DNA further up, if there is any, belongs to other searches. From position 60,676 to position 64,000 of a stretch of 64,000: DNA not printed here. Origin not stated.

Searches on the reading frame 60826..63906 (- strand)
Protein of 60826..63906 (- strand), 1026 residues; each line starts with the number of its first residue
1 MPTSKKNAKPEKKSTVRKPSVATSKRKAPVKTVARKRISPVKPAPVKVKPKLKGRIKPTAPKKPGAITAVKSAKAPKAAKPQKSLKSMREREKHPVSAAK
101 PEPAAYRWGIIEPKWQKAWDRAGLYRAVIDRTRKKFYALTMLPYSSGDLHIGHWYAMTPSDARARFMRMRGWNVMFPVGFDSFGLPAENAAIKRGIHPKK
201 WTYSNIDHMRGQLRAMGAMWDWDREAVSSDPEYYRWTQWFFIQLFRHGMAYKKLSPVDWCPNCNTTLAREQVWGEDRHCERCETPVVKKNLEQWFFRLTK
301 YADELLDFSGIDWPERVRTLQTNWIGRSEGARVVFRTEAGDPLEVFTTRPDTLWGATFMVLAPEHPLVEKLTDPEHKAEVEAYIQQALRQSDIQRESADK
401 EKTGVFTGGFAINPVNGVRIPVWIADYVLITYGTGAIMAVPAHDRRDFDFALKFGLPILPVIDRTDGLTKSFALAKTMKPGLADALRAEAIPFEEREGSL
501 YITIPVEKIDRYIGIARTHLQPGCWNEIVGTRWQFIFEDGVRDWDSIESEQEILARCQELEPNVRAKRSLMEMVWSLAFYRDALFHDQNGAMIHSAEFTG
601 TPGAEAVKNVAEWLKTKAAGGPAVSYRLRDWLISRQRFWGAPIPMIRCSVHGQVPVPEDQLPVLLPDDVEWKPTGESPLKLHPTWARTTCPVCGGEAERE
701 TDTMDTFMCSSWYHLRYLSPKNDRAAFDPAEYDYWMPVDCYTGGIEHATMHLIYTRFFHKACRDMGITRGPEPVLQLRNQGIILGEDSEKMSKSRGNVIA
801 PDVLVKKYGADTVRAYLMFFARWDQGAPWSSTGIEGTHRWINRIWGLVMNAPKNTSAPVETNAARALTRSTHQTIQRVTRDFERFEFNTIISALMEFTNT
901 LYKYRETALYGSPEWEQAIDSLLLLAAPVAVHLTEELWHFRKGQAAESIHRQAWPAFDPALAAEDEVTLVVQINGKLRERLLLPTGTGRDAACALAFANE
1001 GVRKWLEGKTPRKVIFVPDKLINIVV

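Call 12: search_protein_families(library=pfam, proteins=[window:60826-63906:-], max_evalue=0.001)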
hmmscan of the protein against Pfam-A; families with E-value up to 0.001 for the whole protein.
window:60826-63906:- (1026 aa): 4 families
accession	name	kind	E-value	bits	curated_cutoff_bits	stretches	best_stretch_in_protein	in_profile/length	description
PF13603.12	tRNA-synt_1_2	-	6.1e-62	208.8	25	1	323-470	2-148/185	Leucyl-tRNA synthetase, editing domain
PF00133.28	tRNA-synt_1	-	3.3e-45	155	22.7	2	114-307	1-205/414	tRNA synthetases class I (I, L, M and V)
PF09334.17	tRNA-synt_1g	-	1.1e-28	100.6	20.1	1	140-325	5-218/391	tRNA synthetases class I (M)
PF08264.19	Anticodon_1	-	5.7e-23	81.9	25.1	1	865-986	2-141/148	Anticodon-binding domain of tRNA ligase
